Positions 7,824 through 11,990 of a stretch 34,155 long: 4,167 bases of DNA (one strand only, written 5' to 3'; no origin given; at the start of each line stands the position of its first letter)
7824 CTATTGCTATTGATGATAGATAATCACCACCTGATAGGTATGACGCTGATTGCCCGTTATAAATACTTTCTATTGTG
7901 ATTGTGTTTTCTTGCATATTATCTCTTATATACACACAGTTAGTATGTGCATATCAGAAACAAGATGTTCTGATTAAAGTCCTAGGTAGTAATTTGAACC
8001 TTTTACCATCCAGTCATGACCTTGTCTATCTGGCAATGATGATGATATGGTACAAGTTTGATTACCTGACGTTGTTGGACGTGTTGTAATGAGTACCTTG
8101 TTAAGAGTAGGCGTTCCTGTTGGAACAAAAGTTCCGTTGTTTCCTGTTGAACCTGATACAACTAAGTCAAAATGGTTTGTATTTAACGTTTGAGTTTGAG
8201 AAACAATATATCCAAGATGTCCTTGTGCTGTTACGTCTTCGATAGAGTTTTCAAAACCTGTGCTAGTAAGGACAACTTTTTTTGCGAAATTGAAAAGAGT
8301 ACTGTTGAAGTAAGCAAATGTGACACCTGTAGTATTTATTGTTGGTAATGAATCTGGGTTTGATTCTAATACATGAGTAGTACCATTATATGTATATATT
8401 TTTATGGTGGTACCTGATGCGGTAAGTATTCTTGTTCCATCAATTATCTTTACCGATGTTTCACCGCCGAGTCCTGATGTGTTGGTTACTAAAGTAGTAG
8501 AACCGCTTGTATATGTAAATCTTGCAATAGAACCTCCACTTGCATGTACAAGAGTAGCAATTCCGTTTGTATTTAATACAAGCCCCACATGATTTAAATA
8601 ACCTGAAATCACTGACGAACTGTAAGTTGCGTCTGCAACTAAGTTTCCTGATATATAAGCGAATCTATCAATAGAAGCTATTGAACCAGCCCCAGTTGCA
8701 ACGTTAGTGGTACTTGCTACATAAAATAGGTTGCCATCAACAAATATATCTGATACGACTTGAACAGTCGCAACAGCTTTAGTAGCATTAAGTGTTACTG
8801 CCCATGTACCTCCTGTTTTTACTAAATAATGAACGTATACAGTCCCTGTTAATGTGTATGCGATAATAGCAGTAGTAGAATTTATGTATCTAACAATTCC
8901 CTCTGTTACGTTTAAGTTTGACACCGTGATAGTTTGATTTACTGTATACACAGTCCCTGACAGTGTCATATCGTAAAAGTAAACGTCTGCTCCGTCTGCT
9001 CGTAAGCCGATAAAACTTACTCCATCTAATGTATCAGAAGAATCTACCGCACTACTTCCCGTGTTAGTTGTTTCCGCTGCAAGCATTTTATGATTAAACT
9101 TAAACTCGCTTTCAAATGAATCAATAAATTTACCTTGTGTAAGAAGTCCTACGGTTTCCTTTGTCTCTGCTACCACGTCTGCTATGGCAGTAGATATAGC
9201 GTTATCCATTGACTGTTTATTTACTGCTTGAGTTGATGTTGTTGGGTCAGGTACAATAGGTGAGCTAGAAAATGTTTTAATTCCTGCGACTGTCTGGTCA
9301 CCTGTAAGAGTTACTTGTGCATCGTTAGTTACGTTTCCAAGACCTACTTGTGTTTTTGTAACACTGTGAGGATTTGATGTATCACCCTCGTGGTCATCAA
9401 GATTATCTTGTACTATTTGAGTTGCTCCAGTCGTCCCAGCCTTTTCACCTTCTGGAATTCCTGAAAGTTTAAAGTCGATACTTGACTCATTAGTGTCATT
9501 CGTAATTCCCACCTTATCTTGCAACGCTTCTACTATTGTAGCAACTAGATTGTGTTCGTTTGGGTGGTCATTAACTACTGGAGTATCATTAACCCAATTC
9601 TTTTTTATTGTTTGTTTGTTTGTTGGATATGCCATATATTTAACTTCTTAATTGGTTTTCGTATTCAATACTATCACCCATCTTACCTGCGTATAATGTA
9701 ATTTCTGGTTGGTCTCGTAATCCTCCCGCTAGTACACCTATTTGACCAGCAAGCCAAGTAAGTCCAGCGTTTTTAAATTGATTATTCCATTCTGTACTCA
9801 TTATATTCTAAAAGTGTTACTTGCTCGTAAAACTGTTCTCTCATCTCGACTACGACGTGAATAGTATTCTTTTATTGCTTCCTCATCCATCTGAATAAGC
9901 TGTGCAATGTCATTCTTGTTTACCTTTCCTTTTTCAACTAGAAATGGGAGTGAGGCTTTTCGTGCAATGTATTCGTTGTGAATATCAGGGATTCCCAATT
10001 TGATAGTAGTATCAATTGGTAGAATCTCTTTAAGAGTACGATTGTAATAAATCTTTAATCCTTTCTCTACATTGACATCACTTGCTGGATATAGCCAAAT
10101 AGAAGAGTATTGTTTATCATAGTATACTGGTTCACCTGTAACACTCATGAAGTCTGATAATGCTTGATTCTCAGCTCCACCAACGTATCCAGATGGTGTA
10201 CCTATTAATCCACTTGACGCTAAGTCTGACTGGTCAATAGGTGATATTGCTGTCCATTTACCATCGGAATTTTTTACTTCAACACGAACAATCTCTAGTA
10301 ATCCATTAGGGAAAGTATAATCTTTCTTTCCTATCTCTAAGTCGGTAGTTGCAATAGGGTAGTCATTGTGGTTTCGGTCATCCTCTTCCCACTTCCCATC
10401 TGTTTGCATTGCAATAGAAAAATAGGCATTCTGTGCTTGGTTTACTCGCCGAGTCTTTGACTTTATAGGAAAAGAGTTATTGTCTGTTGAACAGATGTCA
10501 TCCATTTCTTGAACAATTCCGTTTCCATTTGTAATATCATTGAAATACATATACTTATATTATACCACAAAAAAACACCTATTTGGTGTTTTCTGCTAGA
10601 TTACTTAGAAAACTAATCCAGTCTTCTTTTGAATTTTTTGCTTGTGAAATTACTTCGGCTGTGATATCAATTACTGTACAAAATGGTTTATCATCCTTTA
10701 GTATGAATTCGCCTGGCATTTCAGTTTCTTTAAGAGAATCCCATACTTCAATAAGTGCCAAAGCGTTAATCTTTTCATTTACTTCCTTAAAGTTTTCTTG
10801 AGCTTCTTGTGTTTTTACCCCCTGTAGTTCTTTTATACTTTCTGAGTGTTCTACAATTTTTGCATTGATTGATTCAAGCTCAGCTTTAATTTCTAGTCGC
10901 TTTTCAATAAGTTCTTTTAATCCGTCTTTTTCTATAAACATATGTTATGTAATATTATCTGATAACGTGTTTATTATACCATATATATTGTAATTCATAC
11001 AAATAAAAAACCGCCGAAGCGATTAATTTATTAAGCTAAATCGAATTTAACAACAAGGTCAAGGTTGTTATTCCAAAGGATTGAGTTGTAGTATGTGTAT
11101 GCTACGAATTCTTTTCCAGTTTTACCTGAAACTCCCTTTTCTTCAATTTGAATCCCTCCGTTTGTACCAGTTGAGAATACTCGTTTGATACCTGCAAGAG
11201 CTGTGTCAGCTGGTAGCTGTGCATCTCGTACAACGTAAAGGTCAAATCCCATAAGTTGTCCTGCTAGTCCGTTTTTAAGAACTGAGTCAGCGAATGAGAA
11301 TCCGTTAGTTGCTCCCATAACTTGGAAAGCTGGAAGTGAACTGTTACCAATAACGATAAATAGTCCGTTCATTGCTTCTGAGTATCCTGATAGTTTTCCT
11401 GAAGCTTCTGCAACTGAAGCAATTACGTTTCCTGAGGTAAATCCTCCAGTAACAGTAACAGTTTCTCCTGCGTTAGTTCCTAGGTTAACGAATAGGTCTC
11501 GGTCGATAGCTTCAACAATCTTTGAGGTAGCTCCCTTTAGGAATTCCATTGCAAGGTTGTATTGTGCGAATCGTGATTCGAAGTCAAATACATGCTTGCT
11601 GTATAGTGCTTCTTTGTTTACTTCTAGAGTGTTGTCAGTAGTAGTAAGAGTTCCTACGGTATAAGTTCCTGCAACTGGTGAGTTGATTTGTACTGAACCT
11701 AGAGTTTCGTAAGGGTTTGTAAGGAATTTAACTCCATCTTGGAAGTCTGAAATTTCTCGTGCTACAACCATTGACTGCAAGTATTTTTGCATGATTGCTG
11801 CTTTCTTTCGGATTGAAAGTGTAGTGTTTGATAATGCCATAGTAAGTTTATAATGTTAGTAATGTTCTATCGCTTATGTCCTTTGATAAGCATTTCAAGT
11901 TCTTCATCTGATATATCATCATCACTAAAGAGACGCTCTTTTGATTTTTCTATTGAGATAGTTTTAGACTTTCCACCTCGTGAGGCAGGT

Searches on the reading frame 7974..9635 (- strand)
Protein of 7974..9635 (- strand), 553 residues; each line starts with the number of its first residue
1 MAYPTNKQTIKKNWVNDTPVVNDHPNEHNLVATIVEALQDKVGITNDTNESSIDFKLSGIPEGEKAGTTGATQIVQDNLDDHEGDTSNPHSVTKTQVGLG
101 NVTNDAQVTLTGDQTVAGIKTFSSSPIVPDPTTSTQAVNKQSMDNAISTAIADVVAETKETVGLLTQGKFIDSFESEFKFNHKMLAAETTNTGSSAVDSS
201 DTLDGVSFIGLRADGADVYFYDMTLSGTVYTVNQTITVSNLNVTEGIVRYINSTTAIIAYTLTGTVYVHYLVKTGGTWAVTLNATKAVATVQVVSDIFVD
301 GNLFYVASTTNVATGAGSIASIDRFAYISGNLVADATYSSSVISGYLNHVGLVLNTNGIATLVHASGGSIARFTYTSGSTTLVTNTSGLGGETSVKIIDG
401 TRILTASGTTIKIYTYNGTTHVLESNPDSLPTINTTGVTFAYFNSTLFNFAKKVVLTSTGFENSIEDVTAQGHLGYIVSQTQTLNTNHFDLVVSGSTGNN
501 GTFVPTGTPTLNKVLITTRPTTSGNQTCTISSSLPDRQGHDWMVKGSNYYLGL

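Call 8: search_protein_families(library=pfam, proteins=[window:7974-9635:-], max_evalue=0.01)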
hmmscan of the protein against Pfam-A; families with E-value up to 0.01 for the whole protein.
window:7974-9635:- (553 aa): 1 family
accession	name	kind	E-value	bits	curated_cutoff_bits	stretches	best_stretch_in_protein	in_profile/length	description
PF18338.7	BppL_N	-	0.0013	18.7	25.8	1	104-124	2-22/25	Lower baseplate protein N-terminal domain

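Call 58: search_protein_families(library=phrogs, proteins=[window:7974-9635:-], max_evalue=0.001)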
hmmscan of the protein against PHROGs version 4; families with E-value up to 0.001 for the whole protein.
window:7974-9635:- (553 aa): 8 families
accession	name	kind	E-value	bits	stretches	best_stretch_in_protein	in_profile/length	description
phrog_38418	-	unknown function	1.3e-09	38.5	1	82-161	21-102/472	-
phrog_34368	-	unknown function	1.2e-08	35.4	1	73-112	33-72/344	-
phrog_11029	-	tail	6.5e-07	28.5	1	70-132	30-92/892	tail protein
phrog_25620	-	tail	1.8e-05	25.2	1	76-108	218-250/348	tail collar fiber protein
phrog_2126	-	tail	3.3e-05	24.4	1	77-109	61-93/459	tail fiber protein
phrog_12754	-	unknown function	6.9e-05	22.9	1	75-108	30-63/579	-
phrog_35034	-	unknown function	0.00023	21.7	1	77-120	60-101/242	-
phrog_20004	-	unknown function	0.00037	21.5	1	101-133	144-176/177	-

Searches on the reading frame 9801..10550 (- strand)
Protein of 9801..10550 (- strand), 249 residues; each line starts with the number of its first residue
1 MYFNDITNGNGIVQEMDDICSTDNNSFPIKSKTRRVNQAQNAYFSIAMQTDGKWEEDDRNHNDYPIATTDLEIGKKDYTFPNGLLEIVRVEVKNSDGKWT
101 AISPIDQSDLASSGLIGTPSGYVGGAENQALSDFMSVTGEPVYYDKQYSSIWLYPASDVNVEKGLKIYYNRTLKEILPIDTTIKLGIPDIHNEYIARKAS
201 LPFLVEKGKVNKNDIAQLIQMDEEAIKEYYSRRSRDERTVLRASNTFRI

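Call 58: search_protein_families(library=phrogs, proteins=[window:9801-10550:-], max_evalue=0.001)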
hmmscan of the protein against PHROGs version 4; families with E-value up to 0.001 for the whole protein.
window:9801-10550:- (249 aa): 1 family
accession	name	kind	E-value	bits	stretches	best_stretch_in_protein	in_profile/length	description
phrog_399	-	head and packaging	0.00025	21.7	1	66-192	52-161/220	structural protein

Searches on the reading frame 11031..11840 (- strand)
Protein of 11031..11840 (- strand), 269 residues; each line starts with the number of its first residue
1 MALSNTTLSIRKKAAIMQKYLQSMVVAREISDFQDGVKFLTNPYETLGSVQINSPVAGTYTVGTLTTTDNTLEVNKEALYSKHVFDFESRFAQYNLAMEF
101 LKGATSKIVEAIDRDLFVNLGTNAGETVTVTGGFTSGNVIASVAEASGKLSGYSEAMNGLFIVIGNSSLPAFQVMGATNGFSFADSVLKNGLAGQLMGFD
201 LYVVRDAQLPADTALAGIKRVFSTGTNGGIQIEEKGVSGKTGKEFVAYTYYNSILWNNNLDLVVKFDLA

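Call 8: search_protein_families(library=pfam, proteins=[window:11031-11840:-], max_evalue=0.01)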
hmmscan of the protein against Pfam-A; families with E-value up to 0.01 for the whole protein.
window:11031-11840:- (269 aa): 0 families

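Call 58: search_protein_families(library=phrogs, proteins=[window:11031-11840:-], max_evalue=0.001)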
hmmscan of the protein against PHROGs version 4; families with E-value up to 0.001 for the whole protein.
window:11031-11840:- (269 aa): 1 family
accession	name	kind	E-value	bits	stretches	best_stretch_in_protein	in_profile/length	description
phrog_267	-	head and packaging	0.00071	19.8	0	46-135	79-169/410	major head protein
